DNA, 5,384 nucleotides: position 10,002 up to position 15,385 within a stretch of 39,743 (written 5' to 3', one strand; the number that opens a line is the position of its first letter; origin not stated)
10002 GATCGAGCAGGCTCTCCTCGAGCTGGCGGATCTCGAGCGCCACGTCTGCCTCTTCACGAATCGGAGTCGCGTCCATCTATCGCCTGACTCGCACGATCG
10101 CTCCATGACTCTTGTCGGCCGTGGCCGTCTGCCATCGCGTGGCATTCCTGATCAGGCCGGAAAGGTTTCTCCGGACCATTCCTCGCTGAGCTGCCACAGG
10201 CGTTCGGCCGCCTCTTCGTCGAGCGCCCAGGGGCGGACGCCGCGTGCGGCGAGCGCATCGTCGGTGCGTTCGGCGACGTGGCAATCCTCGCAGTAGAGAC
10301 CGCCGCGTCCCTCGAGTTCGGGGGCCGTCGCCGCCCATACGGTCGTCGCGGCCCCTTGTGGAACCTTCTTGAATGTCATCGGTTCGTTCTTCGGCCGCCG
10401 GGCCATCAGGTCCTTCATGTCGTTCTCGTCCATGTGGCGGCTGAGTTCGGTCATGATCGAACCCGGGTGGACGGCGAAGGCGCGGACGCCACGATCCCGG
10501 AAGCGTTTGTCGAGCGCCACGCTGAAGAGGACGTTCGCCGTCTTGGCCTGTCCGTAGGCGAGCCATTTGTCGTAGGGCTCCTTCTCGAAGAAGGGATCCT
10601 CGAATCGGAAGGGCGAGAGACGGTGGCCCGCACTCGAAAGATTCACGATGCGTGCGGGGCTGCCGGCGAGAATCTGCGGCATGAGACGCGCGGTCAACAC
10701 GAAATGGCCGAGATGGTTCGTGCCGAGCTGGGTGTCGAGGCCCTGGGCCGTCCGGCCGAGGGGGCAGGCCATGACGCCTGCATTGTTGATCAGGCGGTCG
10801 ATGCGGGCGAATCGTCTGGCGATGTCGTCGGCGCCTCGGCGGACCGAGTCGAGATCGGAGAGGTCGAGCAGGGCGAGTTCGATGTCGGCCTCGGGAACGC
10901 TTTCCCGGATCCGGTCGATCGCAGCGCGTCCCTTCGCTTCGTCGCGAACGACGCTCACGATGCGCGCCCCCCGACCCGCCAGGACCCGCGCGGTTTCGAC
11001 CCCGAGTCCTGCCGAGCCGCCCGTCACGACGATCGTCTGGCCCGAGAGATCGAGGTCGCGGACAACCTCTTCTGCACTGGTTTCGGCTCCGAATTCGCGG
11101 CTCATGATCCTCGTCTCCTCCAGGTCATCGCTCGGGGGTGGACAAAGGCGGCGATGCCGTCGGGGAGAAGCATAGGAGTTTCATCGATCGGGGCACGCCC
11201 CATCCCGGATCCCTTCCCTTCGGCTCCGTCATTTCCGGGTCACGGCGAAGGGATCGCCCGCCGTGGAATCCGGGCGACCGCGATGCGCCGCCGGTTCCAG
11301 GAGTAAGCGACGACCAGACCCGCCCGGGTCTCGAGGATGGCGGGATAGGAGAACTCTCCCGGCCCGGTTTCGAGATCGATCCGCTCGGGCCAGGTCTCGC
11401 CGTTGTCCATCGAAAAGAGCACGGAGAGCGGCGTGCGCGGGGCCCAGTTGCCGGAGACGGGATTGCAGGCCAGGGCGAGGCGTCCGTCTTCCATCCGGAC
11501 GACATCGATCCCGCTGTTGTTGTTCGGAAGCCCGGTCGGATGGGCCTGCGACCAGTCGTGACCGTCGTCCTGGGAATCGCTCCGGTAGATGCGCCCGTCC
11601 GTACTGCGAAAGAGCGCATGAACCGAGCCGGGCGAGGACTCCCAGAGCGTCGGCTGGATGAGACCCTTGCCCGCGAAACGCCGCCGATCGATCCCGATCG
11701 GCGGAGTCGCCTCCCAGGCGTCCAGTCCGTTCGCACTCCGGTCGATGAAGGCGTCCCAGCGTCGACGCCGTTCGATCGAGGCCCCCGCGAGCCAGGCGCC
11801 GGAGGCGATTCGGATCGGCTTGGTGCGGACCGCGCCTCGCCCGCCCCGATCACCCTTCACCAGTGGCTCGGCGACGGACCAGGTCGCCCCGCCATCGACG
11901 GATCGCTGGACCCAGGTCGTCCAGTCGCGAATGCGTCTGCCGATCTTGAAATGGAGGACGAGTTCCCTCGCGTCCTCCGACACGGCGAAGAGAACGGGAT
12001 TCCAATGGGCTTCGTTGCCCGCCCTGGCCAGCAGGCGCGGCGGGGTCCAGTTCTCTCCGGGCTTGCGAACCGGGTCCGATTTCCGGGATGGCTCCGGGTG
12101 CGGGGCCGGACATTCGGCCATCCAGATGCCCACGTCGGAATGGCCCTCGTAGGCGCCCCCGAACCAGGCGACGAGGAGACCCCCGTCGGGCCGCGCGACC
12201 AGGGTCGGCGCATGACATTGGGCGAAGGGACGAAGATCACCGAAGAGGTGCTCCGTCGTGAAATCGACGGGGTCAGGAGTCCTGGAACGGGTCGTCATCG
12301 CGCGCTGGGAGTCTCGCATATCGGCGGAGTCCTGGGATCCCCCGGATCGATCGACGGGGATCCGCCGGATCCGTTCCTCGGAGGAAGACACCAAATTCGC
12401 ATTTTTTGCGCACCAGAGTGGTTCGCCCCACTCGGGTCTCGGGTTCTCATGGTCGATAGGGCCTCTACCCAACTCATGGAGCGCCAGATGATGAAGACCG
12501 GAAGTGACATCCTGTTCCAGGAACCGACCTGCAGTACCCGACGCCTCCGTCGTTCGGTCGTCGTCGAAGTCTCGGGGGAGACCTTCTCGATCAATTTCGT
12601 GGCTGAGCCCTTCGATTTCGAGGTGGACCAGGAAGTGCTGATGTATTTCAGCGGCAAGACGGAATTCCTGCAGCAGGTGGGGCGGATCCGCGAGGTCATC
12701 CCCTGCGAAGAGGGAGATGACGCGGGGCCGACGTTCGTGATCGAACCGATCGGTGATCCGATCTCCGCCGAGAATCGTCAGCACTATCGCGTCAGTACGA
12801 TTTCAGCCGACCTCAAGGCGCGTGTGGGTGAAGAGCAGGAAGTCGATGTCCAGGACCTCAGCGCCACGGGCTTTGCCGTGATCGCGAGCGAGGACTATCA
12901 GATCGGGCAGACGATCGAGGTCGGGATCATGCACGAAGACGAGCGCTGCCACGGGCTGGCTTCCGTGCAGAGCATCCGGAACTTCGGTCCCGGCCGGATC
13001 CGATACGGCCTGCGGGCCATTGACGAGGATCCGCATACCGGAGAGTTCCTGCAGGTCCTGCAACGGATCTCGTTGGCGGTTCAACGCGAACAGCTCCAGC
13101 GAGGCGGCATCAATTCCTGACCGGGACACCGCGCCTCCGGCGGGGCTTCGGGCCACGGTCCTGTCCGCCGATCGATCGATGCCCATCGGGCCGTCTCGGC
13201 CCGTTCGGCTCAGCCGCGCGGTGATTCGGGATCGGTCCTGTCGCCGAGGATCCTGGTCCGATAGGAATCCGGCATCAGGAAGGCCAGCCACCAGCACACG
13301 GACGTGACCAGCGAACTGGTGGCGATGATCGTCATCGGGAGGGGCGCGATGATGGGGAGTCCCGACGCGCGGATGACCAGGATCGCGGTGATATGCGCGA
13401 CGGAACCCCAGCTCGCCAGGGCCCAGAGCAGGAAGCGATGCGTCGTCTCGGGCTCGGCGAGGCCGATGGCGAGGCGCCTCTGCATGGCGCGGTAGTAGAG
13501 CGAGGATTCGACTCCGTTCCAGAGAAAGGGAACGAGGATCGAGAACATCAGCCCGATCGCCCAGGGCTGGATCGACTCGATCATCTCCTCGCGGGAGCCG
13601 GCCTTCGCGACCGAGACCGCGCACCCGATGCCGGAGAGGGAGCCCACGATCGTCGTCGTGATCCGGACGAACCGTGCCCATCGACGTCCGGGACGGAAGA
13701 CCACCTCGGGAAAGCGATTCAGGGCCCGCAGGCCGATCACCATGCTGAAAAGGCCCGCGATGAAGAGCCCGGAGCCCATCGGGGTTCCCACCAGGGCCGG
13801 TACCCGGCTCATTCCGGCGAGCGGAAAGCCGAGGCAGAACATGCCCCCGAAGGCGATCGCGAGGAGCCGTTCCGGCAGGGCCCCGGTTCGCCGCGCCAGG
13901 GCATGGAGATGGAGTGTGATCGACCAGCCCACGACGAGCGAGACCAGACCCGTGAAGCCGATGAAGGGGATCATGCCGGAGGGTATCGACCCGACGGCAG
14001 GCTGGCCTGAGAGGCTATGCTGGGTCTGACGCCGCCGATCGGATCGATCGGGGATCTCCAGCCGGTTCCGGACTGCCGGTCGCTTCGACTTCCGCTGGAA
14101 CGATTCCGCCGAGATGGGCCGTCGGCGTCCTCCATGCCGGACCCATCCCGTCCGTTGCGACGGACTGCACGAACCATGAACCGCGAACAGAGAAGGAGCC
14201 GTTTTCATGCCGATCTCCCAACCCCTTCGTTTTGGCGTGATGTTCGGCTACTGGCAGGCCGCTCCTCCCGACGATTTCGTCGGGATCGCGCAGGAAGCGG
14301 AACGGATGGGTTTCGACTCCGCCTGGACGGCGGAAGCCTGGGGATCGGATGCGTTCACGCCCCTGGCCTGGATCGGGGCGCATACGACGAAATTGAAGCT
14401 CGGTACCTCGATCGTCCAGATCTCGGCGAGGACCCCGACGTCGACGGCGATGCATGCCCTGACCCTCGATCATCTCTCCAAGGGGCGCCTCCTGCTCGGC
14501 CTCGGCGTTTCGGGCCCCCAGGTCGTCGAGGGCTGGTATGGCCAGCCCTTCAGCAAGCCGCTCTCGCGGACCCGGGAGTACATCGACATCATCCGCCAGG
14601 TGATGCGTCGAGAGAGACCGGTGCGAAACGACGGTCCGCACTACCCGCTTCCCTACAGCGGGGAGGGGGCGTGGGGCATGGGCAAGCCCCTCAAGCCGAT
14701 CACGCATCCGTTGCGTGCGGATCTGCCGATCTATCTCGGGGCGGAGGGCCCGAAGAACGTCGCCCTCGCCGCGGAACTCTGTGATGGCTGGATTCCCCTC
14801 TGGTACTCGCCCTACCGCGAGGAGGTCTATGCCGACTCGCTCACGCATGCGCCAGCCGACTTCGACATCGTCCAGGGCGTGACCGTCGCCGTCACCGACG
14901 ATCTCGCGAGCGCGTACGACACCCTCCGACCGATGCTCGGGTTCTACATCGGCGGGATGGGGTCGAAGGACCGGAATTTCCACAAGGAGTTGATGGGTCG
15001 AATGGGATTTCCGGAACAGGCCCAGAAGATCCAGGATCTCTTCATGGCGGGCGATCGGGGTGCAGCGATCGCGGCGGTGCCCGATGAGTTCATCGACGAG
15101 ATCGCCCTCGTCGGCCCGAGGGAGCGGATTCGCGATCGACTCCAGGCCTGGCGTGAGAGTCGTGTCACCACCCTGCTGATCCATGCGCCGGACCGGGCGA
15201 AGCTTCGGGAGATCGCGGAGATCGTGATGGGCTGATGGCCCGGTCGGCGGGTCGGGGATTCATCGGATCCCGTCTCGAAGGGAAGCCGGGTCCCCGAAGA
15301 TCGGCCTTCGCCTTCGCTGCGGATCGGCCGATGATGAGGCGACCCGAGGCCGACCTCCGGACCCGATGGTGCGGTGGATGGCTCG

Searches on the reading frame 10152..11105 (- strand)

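Call 41: search_protein_families(library=pfam, proteins=[window:10152-11105:-])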
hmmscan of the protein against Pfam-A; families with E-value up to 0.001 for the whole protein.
window:10152-11105:- (317 aa): 3 families
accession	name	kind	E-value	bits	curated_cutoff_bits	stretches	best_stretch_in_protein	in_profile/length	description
PF00106.31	adh_short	-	1.9e-29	103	26.6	1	23-227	1-192/195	short chain dehydrogenase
PF13561.12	adh_short_C2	-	4.4e-19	69.4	27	1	32-243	6-200/236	Enoyl-(Acyl carrier protein) reductase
PF08659.16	KR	-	4.2e-09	37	22.6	1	24-113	2-93/180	KR domain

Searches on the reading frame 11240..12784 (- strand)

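Call 41: search_protein_families(library=pfam, proteins=[window:11240-12784:-])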
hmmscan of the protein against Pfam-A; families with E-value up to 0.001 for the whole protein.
window:11240-12784:- (514 aa): 1 family
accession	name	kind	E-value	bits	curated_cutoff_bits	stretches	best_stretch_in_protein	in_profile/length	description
PF13088.12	BNR_2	-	1.7e-62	211.7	31.4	1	202-491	2-275/277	BNR repeat-like domain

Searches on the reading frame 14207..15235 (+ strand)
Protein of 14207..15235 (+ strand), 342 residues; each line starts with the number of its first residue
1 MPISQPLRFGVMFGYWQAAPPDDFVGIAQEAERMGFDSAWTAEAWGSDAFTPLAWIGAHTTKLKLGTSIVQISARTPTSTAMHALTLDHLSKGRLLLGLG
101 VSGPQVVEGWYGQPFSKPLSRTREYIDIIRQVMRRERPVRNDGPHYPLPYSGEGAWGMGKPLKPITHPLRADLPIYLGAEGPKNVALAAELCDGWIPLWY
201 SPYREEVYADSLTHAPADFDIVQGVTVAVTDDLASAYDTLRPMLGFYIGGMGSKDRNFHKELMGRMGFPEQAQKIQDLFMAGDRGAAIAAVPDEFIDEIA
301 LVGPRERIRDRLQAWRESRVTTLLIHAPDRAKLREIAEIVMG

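Call 10: search_protein_families(library=pfam, proteins=[window:14207-15235:+])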
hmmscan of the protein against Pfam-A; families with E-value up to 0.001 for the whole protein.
window:14207-15235:+ (342 aa): 1 family
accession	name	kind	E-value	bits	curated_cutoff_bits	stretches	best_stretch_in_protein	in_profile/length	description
PF00296.26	Bac_luciferase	-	1e-72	245.6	27.9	1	19-321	20-313/314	Luciferase-like monooxygenase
